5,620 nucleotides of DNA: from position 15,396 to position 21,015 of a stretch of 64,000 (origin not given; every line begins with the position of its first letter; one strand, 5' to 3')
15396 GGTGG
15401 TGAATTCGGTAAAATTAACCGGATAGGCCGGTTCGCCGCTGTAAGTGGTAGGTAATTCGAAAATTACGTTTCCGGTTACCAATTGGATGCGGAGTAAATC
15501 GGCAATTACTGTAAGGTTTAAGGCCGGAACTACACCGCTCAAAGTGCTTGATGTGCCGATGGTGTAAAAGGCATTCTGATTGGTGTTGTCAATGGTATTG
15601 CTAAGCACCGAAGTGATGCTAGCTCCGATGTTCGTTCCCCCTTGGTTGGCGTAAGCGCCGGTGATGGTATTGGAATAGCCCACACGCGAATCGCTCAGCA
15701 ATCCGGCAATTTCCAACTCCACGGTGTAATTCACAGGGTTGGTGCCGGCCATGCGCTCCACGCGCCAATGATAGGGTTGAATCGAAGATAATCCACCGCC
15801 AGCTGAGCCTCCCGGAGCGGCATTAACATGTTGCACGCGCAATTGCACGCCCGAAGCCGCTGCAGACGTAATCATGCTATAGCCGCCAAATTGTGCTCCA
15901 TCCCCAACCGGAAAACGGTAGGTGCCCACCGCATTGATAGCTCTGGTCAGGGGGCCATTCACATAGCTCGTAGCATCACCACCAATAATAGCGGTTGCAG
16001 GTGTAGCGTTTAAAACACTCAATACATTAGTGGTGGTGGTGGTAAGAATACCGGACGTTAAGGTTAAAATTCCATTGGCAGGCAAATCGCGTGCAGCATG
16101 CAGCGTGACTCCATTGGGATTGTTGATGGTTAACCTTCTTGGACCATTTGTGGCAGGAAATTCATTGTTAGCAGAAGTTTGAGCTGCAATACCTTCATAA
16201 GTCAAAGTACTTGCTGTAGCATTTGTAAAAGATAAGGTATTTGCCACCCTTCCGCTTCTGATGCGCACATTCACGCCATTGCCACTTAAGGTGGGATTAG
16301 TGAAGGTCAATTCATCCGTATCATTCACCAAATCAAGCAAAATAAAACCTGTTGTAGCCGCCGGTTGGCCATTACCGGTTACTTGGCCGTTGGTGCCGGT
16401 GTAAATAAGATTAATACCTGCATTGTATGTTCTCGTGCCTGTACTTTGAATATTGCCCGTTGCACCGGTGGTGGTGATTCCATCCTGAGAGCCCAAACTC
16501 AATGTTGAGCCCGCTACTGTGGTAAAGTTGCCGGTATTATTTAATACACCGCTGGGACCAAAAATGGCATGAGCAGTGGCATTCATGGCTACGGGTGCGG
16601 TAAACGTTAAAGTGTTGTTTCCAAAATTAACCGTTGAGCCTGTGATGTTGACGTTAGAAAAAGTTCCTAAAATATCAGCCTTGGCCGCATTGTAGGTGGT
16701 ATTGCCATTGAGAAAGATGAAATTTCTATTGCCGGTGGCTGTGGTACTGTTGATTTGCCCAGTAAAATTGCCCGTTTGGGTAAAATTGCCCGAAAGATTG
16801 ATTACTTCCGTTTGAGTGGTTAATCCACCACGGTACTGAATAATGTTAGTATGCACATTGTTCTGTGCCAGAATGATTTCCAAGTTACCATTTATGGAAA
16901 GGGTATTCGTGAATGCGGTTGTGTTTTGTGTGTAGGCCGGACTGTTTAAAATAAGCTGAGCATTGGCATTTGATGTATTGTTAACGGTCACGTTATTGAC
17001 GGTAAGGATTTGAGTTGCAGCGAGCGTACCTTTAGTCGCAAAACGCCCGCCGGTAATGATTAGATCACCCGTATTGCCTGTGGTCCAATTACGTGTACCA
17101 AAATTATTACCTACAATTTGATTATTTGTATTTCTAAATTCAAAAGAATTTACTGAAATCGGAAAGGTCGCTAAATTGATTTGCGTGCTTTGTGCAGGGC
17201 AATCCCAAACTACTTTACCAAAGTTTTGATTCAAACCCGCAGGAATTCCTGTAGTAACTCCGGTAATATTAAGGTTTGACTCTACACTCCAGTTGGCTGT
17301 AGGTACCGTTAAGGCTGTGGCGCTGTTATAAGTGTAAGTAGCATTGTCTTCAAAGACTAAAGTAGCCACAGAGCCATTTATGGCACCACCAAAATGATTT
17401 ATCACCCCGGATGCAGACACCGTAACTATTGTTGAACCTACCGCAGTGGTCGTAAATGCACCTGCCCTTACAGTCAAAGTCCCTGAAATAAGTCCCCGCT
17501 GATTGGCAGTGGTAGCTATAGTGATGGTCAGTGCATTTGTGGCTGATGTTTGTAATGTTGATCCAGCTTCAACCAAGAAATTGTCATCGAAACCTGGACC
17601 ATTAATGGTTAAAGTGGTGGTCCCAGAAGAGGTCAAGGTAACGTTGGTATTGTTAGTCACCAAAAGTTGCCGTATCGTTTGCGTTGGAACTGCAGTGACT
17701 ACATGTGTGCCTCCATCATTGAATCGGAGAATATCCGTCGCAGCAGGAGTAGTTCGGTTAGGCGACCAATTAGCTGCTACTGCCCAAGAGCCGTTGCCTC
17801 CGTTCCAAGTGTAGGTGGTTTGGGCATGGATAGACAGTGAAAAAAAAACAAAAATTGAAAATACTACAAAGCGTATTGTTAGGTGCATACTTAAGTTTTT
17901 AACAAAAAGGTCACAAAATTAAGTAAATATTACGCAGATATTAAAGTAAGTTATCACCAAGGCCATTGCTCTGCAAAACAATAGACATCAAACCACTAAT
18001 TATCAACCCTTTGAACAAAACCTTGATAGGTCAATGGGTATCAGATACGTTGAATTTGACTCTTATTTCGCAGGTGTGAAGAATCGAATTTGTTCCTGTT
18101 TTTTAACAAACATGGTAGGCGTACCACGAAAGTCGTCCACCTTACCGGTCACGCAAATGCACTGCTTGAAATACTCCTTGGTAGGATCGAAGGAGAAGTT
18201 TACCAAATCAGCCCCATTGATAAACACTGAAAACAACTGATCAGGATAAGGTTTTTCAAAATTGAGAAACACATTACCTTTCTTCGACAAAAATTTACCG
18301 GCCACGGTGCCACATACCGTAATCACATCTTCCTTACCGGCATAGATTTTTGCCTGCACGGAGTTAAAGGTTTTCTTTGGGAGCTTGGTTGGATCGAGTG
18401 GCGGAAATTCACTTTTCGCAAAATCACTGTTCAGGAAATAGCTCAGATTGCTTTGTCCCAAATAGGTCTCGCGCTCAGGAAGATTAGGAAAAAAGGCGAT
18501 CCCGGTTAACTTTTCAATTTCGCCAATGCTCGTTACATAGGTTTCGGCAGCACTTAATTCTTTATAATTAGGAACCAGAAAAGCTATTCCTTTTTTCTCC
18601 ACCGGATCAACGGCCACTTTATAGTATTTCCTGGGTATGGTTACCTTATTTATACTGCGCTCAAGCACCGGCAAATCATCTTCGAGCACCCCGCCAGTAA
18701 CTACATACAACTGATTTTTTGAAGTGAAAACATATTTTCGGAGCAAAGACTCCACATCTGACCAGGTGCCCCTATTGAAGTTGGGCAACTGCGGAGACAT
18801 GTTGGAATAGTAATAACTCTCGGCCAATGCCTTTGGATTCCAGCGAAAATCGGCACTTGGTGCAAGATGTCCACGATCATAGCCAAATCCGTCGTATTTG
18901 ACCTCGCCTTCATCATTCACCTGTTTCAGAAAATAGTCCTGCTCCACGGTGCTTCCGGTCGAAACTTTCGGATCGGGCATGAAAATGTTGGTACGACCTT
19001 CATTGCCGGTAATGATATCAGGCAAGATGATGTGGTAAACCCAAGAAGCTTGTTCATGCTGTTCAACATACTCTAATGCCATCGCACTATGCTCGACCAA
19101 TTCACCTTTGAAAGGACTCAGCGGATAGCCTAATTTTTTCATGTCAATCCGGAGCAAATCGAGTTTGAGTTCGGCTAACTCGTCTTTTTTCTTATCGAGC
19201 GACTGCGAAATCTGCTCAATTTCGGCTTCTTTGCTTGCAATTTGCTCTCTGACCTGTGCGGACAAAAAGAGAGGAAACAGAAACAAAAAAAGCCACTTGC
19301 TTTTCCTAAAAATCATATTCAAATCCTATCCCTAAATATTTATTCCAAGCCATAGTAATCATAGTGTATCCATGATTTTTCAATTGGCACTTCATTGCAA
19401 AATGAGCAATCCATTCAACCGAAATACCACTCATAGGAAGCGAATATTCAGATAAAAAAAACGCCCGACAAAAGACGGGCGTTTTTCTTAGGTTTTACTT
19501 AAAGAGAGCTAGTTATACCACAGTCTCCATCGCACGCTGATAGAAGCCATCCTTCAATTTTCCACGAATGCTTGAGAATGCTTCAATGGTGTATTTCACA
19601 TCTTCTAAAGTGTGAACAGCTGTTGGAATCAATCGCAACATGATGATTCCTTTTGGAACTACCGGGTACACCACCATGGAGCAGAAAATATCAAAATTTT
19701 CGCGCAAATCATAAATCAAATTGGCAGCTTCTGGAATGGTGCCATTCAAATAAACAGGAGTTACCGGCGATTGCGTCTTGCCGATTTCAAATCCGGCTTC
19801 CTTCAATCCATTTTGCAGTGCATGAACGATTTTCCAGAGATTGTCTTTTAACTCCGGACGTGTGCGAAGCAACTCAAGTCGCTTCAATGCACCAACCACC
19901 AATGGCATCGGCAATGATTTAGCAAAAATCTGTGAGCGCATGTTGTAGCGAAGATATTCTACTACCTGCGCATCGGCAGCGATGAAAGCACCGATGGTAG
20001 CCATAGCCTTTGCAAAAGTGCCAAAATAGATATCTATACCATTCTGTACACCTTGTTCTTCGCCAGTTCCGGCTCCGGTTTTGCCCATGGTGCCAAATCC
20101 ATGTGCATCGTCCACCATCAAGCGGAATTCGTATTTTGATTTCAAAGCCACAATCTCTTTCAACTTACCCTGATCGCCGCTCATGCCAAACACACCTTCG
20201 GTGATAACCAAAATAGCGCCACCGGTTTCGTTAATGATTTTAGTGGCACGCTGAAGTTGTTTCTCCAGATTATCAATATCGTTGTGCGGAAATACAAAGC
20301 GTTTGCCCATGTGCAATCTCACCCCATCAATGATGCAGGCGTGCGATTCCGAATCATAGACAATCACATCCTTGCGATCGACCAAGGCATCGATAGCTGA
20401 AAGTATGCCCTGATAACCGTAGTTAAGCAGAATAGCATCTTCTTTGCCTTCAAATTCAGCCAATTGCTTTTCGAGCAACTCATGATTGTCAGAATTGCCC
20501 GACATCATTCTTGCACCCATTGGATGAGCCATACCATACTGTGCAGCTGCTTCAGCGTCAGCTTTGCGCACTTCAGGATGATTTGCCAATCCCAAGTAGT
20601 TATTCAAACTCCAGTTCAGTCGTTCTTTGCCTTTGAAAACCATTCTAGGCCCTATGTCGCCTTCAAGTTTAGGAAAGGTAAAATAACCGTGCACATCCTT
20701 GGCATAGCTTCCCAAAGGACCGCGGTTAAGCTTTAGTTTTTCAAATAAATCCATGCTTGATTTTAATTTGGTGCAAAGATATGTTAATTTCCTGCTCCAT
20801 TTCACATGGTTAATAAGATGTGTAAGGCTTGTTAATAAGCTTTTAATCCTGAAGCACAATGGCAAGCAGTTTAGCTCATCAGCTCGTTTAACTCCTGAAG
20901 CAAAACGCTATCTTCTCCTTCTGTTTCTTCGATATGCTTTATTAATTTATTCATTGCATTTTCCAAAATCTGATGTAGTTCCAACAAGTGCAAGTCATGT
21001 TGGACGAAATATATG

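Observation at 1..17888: Giant (>5,960 aa, still 3'-truncated) secreted beta-helix protein that the ORF track does not report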

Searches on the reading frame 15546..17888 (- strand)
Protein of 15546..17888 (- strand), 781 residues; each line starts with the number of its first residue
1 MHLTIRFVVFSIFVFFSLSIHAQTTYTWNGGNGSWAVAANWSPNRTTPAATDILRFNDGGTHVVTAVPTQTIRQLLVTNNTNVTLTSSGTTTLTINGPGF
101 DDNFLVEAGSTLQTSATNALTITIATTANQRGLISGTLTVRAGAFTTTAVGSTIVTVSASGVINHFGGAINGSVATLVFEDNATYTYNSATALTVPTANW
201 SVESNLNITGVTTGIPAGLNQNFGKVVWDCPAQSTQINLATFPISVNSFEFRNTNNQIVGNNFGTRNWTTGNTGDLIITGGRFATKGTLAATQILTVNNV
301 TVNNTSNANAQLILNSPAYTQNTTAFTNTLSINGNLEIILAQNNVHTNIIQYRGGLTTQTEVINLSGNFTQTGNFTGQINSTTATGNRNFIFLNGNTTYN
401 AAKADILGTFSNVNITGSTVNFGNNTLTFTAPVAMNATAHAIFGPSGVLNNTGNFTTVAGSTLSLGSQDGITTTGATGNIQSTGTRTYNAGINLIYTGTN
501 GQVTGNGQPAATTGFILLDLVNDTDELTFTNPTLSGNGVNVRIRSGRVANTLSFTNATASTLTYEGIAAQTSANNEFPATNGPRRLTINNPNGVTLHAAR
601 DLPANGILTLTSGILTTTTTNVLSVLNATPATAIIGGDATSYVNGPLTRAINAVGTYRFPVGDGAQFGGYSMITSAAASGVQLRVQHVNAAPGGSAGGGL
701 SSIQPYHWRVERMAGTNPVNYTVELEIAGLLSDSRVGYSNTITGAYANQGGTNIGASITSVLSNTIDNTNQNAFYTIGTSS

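Call 19: search_protein_families(library=pfam, proteins=[window:15546-17888:-], max_evalue=0.5)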
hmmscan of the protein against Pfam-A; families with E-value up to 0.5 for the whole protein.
window:15546-17888:- (781 aa): 0 families

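Call 20: search_protein_families(library=ncbifam, proteins=[window:15546-17888:-], max_evalue=0.5)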
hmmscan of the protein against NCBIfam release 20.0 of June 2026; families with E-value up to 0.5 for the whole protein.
window:15546-17888:- (781 aa): 0 families

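Call 32: find_homologous_proteins(query=window:15546-17888:-, max_evalue=0.00001)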
Query window:15546-17888:- (781 aa): 35 proteins with E <= 0.00001 among 8000 candidates.
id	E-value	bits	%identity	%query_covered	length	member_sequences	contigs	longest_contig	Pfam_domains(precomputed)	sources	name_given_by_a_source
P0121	5.6e-161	556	59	66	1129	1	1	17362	-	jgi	-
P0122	3.9e-57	212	45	38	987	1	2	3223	-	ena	-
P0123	5.9e-38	149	45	30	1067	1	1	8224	-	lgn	-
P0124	1.4e-35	141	33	64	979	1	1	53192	-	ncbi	-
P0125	1.6e-34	138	37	36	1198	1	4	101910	PF12951.14,PF18962.8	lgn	-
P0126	5.1e-34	136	44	29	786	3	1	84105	PF18962.8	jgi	jgi:hypothetical protein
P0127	1.8e-33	134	34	32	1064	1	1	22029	-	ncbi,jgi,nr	ncbi:MAG: hypothetical protein RBS55_00675 [Bacteroidales bacterium]|jgi:hypothetical protein|nr:hyp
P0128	2.4e-33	134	31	89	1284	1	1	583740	PF18962.8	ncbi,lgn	-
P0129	1.2e-31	128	34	69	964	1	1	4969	PF18962.8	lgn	-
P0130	5.8e-30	123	33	66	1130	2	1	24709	-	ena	-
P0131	2.3e-28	117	41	30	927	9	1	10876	PF18962.8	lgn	-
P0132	3.2e-26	110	42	30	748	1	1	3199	PF18962.8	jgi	jgi:hypothetical protein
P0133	7.1e-26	109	36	58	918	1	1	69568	PF18962.8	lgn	-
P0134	8.5e-24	102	31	78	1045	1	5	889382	PF18962.8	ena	-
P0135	1.4e-22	98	34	31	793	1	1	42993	PF18962.8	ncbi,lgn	-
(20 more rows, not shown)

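Call 34: find_encoding_contigs(protein=P0121, flank=10000, max_places=3)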
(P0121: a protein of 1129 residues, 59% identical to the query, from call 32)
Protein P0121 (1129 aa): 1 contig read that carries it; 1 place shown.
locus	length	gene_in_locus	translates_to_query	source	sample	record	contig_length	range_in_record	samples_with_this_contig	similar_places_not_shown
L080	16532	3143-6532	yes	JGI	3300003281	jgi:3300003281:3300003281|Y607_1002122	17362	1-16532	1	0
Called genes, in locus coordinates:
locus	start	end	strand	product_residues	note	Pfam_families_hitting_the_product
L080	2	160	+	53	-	?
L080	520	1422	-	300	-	PF04055:Radical_SAM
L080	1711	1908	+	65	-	-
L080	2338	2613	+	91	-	-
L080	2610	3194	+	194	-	-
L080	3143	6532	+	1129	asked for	-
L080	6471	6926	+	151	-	-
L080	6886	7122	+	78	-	-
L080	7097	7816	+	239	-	-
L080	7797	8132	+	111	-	-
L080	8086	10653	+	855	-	-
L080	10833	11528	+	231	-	-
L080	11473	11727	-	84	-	-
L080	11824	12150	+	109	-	-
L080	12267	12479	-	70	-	-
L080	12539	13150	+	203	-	-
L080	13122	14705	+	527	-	-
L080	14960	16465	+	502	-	-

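Call 47: predict_structure(alignment_id=A2)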
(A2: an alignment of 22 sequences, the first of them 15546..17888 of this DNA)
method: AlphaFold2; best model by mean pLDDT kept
length: 781 residues; sequences in the alignment: 22
mean_pLDDT: 79.6   pTM: 0.65
mean pLDDT of the five models: 79.6, 78.2, 77.1, 76.5, 76.2
residues with pLDDT >= 90: 218; 70-90: 377; 50-70: 156; < 50: 30
segments of 3 or more residues with pLDDT < 50: 265-272, 317-321, 381-384
pLDDT, mean of each block of 10 residues (from residue 1): 75 63 78 91 85 93 93 94 93 84 92 92 83 95 84 85 93 90 93 86 93 86 91 83 79 80 50 75 71 80 78 63 68 86 57 63 84 60 61 71 54 80 75 80 79 78 76 63 73 71 51 66 64 66 78 76 81 66 88 87 91 92 89 88 93 92 78 87 86 63 84 92 86 86 78 78 87 87 59
secondary structure, 60 per line:
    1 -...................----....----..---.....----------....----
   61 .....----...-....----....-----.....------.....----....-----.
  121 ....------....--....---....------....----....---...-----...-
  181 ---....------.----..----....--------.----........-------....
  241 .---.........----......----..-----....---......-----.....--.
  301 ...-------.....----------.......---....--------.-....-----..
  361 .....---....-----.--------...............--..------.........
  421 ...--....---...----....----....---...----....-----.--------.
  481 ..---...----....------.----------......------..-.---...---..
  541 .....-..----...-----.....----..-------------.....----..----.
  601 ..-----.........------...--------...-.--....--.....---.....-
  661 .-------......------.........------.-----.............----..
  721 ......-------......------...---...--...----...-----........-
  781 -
elements in order (helices of 4 or more, strands of 3 or more residues): H2-20 E25-28 E53-56 E61-65 E70-72 E74-77 E82-85 E91-95 E102-106 E111-114 E120-124 E131-134 E137-140 E144-147 E154-157 E162-165 E169-171 E177-179 E184-187 E205-208 E222-229 E245-253 E258-263 E275-278 E282-287 E293-297 E300-303 E311-315 E326-332 E336-339 E350-353 E359-365 E369-372 E387-401 E412-423 E426-429 E433-435 E440-443 E448-451 E455-457 E462-465 E480-482 E486-488 E493-496 E514-519 E533-535 E539-545 E553-555 E561-565 E585-589 E600-602 E608-616 E623-625 E634-636 E641-644 E647-651 E655-659 E669-674 E681-689 E702-714 E719-726 E734-739 E746-748 E752-754 E757-759 E764-766 E772-779

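Call 71: search_solved_structures(query=A2, max_evalue=10)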
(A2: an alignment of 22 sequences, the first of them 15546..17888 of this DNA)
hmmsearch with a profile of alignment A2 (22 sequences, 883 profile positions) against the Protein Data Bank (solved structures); distinct sequences matched with E-value up to 10: 8.
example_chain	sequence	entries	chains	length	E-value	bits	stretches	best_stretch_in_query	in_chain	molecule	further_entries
8glj_D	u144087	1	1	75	3.2e-05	25.5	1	771-848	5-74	Por secretion system C-terminal sorting domain-containing protein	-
8qb1_A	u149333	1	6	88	0.00041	21.9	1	770-849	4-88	Mirolase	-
8glk_D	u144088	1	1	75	0.0005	21.6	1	771-848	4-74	Endonuclease I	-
9kvu_A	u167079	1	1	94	0.0025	19.3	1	708-760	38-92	bacterial immunoglobulin domain B1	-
5jvk_A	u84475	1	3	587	0.12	13.8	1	736-848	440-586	Uncharacterized protein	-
8z5u_0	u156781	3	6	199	0.33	12.3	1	215-343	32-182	Leucine-rich repeat protein | LRR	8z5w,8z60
3vaa_A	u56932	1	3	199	1.5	10.1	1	628-715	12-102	Shikimate kinase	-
3r6o_A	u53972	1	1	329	2.8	9.2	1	297-357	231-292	2-hydroxyhepta-2,4-diene-1, 7-dioateisomerase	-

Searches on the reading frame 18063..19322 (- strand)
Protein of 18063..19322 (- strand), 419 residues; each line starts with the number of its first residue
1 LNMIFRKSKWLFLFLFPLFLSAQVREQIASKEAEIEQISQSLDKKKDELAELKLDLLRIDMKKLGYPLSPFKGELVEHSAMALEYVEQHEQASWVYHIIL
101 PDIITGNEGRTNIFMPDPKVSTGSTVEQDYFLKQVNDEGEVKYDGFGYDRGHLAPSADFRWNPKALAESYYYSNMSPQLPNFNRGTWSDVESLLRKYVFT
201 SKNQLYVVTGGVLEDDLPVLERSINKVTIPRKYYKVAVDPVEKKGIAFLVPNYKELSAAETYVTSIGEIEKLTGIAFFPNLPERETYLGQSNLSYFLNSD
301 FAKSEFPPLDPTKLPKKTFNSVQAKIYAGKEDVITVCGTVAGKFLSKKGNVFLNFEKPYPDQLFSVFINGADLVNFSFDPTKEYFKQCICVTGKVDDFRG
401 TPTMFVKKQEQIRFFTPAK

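Call 9: search_protein_families(library=pfam, proteins=[window:18063-19322:-], max_evalue=0.001)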
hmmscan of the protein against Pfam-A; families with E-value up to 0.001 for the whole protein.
window:18063-19322:- (419 aa): 1 family
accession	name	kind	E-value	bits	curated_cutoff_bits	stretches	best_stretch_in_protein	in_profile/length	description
PF01223.29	Endonuclease_NS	-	7.8e-44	150.4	23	1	74-283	17-222/223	DNA/RNA non-specific endonuclease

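Call 39: find_encoding_contigs(protein=window:18063-19322:-, flank=10000, max_places=4)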
Protein window:18063-19322:- (419 aa): no gene with exactly this product is on record in the collection.

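Call 41: find_encoding_contigs(protein=window:18066-19316:-, flank=10000, max_places=4)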
Protein seq(417 aa) (417 aa): no gene with exactly this product is on record in the collection.

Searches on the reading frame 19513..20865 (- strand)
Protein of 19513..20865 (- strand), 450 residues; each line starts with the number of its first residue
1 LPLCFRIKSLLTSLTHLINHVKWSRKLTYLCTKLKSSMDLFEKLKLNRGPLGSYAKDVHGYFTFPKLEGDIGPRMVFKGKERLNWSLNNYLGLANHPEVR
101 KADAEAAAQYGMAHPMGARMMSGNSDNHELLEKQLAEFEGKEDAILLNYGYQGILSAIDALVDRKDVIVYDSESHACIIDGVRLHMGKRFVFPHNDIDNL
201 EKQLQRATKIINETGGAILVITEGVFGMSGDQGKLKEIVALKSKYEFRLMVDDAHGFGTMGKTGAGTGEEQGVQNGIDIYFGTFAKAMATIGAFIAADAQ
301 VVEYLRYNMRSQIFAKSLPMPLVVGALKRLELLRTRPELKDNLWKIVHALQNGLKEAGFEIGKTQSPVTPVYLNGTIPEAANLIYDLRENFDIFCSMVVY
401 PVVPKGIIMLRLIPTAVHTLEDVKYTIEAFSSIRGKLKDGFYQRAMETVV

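Call 9: search_protein_families(library=pfam, proteins=[window:19513-20865:-], max_evalue=0.001)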
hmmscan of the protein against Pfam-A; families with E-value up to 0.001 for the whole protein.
window:19513-20865:- (450 aa): 3 families
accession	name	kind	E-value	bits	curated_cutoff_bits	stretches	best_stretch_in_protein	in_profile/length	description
PF00155.27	Aminotran_1_2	-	7.1e-38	131.2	19.7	1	83-430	4-361/361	Aminotransferase class I and II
PF01041.23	DegT_DnrJ_EryC1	-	3.3e-05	23.7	19.8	1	126-260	24-153/360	DegT/DnrJ/EryC1/StrS aminotransferase family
PF01212.27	Beta_elim_lyase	-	0.00091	19.1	27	0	112-304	19-218/288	Beta-eliminating lyase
